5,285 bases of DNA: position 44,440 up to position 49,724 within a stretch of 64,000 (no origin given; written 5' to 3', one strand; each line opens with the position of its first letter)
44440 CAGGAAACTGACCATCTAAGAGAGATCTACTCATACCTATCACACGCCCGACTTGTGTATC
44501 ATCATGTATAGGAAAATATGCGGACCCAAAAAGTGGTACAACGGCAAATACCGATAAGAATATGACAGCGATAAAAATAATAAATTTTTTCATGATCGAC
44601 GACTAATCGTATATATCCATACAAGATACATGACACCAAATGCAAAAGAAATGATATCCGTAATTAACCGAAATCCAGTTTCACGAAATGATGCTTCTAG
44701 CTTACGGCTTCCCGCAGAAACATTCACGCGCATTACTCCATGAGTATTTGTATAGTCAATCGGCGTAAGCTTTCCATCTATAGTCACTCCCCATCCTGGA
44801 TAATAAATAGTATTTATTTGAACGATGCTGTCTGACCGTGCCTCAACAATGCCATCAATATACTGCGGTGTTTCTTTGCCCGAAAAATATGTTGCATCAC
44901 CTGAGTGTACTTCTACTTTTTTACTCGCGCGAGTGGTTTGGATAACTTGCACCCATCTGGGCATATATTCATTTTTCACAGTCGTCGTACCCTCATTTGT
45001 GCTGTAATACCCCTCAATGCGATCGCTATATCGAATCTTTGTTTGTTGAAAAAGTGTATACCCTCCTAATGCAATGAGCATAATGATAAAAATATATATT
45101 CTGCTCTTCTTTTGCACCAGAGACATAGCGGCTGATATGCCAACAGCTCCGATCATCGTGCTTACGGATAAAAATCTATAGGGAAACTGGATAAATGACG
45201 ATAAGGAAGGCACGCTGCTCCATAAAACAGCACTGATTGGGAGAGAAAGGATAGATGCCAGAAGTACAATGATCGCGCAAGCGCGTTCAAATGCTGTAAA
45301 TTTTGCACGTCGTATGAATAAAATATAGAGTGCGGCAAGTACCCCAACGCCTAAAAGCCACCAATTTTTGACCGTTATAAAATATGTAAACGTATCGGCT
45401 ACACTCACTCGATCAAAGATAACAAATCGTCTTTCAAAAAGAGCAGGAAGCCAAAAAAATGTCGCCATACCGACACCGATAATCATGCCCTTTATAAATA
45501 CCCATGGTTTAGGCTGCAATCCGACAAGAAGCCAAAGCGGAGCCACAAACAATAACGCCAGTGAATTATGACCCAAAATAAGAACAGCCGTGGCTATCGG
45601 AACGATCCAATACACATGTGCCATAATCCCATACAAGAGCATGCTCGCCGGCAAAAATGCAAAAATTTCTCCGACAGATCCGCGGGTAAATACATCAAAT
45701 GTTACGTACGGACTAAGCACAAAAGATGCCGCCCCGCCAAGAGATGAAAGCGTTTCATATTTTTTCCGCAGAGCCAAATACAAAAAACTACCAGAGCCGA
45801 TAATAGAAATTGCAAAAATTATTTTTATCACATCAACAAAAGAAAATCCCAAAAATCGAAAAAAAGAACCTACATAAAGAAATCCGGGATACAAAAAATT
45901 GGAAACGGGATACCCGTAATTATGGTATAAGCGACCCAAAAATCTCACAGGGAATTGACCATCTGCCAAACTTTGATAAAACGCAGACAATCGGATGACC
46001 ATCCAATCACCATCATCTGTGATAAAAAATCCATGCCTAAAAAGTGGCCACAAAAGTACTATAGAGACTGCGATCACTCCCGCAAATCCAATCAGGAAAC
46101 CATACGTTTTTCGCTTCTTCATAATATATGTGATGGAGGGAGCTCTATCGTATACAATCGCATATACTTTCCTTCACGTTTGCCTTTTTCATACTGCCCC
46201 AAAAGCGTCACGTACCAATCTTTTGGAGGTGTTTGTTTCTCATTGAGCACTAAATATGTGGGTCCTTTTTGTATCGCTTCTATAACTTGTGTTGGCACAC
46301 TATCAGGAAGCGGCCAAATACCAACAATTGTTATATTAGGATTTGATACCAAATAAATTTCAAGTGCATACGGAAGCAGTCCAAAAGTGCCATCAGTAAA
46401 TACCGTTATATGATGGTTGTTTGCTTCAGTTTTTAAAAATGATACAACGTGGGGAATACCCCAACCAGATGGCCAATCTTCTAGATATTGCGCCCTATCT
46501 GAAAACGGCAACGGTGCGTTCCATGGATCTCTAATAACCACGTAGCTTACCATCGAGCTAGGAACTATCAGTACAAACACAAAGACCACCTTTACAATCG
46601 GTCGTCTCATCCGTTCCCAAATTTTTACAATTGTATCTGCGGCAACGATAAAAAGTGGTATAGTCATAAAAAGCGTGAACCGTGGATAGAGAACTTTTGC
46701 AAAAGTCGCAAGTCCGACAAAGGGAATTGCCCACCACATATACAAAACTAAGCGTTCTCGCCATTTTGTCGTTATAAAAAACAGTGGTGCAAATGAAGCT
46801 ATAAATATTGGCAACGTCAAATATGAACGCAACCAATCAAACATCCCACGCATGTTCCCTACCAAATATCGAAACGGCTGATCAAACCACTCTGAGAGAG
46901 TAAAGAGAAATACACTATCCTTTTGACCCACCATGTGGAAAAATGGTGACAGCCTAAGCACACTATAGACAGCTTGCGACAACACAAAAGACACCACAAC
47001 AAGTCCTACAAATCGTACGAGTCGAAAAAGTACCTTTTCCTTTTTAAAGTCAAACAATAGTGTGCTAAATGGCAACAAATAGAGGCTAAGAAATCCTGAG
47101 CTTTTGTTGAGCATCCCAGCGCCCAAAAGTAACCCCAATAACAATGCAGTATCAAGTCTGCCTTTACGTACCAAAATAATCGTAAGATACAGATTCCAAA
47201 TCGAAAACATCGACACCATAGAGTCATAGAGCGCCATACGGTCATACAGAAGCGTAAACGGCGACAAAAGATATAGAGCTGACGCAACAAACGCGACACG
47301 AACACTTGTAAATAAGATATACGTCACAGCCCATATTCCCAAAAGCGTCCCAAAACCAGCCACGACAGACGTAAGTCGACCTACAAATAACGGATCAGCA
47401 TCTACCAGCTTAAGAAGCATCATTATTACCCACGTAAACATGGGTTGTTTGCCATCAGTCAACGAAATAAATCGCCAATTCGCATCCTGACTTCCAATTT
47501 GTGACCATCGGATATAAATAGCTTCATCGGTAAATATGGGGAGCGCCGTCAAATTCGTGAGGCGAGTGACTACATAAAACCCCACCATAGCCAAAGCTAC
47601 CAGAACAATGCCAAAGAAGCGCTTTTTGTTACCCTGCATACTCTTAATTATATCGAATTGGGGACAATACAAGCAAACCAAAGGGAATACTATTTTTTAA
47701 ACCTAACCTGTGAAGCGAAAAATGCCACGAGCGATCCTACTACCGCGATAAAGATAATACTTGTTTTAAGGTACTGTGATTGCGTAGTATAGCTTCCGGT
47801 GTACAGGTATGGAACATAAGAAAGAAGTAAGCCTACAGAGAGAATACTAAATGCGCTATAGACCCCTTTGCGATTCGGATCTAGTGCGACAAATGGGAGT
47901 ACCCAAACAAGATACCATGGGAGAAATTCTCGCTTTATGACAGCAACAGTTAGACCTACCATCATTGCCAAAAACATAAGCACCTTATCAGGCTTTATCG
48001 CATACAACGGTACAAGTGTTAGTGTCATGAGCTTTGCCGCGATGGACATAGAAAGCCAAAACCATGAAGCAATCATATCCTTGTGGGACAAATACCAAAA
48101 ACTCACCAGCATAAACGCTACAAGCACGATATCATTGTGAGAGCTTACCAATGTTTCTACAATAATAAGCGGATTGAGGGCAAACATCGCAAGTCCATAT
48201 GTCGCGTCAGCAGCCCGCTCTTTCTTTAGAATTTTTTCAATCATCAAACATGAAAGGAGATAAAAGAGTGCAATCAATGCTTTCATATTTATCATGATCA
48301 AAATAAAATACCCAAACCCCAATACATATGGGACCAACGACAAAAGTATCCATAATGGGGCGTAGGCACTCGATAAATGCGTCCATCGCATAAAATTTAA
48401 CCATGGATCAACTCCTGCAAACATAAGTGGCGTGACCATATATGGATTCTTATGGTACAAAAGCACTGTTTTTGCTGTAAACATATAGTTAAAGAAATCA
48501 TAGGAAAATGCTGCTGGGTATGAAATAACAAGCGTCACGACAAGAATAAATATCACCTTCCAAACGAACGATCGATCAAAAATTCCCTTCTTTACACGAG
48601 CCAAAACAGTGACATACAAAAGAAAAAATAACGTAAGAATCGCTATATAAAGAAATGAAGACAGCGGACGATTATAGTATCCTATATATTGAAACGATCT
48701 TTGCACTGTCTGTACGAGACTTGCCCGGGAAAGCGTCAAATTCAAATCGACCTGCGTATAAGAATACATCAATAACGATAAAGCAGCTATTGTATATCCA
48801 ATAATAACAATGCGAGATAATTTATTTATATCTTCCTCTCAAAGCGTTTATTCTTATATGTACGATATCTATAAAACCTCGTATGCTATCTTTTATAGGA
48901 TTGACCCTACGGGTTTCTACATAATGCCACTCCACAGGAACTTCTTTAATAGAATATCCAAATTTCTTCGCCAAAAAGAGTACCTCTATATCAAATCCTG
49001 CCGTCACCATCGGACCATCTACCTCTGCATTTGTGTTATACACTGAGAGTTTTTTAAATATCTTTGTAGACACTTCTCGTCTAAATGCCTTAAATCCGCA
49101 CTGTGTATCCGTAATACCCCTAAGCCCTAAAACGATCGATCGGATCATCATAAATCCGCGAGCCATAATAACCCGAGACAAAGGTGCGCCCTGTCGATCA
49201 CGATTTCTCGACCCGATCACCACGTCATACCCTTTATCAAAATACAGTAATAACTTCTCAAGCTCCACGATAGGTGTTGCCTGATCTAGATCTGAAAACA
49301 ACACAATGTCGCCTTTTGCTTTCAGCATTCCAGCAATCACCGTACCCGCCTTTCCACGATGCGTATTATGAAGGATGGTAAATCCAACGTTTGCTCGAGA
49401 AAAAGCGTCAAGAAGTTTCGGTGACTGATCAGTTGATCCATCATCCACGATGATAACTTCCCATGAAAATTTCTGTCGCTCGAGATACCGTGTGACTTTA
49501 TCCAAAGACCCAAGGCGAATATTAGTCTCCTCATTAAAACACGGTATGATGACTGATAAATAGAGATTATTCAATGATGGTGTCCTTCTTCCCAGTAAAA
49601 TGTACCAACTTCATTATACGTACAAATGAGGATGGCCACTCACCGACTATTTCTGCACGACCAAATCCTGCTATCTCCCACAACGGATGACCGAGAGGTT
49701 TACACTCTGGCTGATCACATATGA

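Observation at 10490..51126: An array of about 19 polytopic GT-C-type membrane glycosyltransferases from four or five families, in tandem paralog runs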

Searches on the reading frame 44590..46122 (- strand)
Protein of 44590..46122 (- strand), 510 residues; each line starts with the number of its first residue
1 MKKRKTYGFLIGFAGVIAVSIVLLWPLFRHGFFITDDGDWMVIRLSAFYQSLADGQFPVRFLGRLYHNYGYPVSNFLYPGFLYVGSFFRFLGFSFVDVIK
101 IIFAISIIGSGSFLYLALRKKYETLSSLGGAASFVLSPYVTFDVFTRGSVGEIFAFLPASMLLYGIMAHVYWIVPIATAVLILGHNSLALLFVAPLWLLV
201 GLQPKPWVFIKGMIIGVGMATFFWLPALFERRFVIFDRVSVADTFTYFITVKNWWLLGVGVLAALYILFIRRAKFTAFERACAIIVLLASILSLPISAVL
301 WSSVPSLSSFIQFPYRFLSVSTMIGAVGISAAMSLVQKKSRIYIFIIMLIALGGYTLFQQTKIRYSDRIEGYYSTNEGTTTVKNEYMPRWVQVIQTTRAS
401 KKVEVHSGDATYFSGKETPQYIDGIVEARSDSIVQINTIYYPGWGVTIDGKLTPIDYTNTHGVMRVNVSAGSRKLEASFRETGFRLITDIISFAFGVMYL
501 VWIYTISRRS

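Call 4: search_protein_families(library=pfam, proteins=[window:44590-46122:-], max_evalue=0.01)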
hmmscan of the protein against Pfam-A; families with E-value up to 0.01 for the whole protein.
window:44590-46122:- (510 aa): 0 families

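Call 66: search_protein_families(library=pfam, proteins=[window:44590-46122:-], max_evalue=1)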
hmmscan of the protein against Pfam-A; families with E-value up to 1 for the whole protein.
window:44590-46122:- (510 aa): 1 family
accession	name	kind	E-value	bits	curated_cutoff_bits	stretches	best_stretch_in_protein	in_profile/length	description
PF15580.11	Imm53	-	0.17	12.1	25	1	432-461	20-49/92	Immunity protein 53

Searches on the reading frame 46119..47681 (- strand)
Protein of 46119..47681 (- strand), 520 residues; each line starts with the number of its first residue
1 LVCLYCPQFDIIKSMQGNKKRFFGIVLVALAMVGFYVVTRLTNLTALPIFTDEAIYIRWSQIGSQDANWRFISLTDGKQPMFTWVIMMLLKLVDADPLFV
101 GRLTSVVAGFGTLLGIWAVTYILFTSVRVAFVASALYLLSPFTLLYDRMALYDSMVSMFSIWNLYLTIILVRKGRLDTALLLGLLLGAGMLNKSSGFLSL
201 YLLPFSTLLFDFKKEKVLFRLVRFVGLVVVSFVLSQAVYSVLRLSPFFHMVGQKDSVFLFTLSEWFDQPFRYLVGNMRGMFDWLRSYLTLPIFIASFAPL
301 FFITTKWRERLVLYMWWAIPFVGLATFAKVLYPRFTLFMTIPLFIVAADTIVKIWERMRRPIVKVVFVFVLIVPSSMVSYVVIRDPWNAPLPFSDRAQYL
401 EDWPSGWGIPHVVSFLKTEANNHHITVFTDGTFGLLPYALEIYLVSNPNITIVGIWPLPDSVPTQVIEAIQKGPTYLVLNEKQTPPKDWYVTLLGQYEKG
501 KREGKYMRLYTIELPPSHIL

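Call 4: search_protein_families(library=pfam, proteins=[window:46119-47681:-], max_evalue=0.01)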
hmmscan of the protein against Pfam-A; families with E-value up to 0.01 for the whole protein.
window:46119-47681:- (520 aa): 1 family
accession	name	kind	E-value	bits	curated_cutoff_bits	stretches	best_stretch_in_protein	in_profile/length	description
PF13231.12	PMT_2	-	1.1e-11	45.6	26.1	1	80-233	4-157/160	Dolichyl-phosphate-mannose-protein mannosyltransferase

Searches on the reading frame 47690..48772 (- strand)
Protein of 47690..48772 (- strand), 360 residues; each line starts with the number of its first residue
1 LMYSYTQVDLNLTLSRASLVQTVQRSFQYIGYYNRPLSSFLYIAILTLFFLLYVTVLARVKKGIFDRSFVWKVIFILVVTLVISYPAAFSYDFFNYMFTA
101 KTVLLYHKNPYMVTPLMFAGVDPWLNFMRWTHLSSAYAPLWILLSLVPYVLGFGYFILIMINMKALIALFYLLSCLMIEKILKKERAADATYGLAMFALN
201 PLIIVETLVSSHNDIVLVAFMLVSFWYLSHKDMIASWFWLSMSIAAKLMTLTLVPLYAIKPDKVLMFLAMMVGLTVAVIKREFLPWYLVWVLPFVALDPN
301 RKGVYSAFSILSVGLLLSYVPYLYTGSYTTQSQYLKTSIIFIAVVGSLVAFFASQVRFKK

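Call 4: search_protein_families(library=pfam, proteins=[window:47690-48772:-], max_evalue=0.01)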
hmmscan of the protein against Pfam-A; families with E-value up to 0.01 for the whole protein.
window:47690-48772:- (360 aa): 1 family
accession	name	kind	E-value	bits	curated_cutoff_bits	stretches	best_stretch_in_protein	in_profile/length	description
PF09594.16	GT87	-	0.003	17.8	25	1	138-353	8-213/237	Glycosyltransferase family 87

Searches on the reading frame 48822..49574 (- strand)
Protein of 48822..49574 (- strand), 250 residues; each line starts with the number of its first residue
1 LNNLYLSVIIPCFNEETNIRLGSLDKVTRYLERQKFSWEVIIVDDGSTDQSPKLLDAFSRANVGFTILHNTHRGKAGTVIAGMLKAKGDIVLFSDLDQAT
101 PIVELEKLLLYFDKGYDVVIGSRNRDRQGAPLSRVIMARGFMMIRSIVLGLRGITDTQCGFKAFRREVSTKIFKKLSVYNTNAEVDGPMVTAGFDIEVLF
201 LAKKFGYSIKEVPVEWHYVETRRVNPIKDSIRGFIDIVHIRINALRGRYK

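Call 6: search_protein_families(library=pfam, proteins=[window:48822-49574:-], max_evalue=0.001)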
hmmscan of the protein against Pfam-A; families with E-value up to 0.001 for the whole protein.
window:48822-49574:- (250 aa): 3 families
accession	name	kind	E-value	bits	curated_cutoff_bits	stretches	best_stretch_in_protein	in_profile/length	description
PF00535.33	Glycos_transf_2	-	9.1e-27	94.5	23.3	1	7-173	1-168/168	Glycosyl transferase family 2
PF10111.15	Glyco_tranf_2_2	-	1.8e-05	24.8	27.3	1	7-109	1-103/276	Glycosyltransferase like family 2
PF13641.12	Glyco_tranf_2_3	-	0.00055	20.5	27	1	6-212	3-204/230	Glycosyltransferase like family 2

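Call 39: search_protein_families(library=ncbifam, proteins=[window:48822-49574:-], max_evalue=0.001)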
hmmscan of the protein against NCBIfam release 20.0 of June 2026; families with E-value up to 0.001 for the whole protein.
window:48822-49574:- (250 aa): 17 families
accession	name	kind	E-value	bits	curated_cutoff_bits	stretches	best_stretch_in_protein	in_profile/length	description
NF047588.1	GlcsyltransPgfSStrep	equivalog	3.6e-21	75.7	500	1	5-181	2-175/308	glycosyltransferase PgfS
NF007986.1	PRK10714.1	equivalog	8e-20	71.1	529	1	6-172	8-172/316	undecaprenyl-phosphate 4-deoxy-4-formamido-L-arabinose transferase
NF041391.1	DPhHxTase_Halo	equivalog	1e-13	50.8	375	1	24-233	14-197/213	dolichyl-phosphate hexose transferase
NF007482.0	PRK10073.1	equivalog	1.2e-12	47.6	423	1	5-100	7-98/334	glycosyltransferase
TIGR03937.1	PgaC_IcaA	equivalog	1.2e-12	47.5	422.3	1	6-97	47-135/407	poly-beta-1,6-N-acetyl-D-glucosamine synthase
NF041875.1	EPS_EpsD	equivalog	1.9e-12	47.2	370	1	6-121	1-114/325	exopolysaccharide biosynthesis glycosyltransferase EpsD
TIGR04283.1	glyco_like_mftF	equivalog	3.7e-11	43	182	1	6-95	1-80/221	TIGR04283 family arsenosugar biosynthesis glycosyltransferase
TIGR04182.1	glyco_TIGR04182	equivalog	6.8e-10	38.8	325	1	7-237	3-214/293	S-layer glycoprotein N-glycosyltransferase AglJ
NF038302.1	EPS_HpsE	equivalog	1.5e-09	37.3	300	1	6-98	3-97/307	hormogonium polysaccharide biosynthesis glycosyltransferase HpsE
NF047683.1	TeichurnBiosyTuaG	equivalog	4.4e-09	36.4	400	1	5-138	7-139/252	teichuronic acid biosynthesis protein TuaG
NF050050.1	ProtGlycPglI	equivalog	2.5e-08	33.7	500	1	5-129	3-125/306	GalNAc(5)-diNAcBac-PP-undecaprenol beta-1,3-glucosyltransferase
TIGR03965.1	mycofact_glyco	equivalog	6.7e-08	31.8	280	1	7-115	77-182/467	mycofactocin biosynthesis glycosyltransferase MftF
NF010496.0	PRK13915.1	equivalog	6.8e-07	28.7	262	1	5-99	32-128/307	glucosyl-3-phosphoglycerate synthase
NF058614.1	PPMAGASynPpgS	equivalog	1.1e-06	28.3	370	1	8-176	4-169/226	polyprenyl-phospho-N-acetylgalactosaminyl synthase PpgS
TIGR04242.1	nodulat_NodC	equivalog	1.8e-06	27.2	550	1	7-102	51-146/395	chitooligosaccharide synthase NodC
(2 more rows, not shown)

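Call 40: search_solved_structures(query=window:48822-49574:-, max_evalue=0.001)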
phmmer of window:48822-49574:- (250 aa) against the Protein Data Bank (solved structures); distinct sequences matched with E-value up to 0.001: 19.
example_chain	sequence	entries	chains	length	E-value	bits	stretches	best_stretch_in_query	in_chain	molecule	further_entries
9bhc_C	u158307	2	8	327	2.8e-15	59.7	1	6-169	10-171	Undecaprenyl-phosphate 4-deoxy-4-formamido-L-arabinose transferase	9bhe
8vxh_A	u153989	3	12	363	3.7e-15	59.3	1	6-169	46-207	Undecaprenyl-phosphate 4-deoxy-4-formamido-L-arabinose transferase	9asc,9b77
9hwj_A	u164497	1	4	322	1.8e-14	57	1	6-169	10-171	Undecaprenyl-phosphate 4-deoxy-4-formamido-L-arabinose transferase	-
5mlz_A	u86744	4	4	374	2e-14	56.9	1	4-169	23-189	Dolichol monophosphate mannose synthase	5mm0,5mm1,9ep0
5eke_A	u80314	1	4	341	3.8e-11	46.1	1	4-144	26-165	Uncharacterized glycosyltransferase sll0501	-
5ekp_C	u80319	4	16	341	3.8e-11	46.1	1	4-144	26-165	Uncharacterized glycosyltransferase sll0501 | Glycosyltransferase sll0501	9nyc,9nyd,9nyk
9nye_A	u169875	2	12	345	3.9e-11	46.1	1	4-144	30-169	Glycosyltransferase sll0501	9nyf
5hea_A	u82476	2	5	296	5.7e-10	42.3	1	4-129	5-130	Putative glycosyltransferase (GalT1)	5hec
5tze_C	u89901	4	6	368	1.2e-05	28.1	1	6-120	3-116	Glycosyl transferase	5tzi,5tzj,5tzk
5tz8_A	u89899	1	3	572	2.2e-05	27.3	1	6-120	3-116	Glycosyl transferase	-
6yv7_B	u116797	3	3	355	3.2e-05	26.7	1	6-102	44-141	Glycosyl transferase, family 2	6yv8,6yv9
6yv7_A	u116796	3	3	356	3.2e-05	26.7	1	6-102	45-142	Glycosyl transferase, family 2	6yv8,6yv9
3bcv_A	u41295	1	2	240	4.8e-05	26.2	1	6-99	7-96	Putative glycosyltransferase protein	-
9omh_A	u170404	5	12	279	0.00023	23.9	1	6-99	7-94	Glycosyltransferase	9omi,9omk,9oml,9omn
9omm_A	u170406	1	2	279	0.00023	23.9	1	6-99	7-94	Glycosyltransferase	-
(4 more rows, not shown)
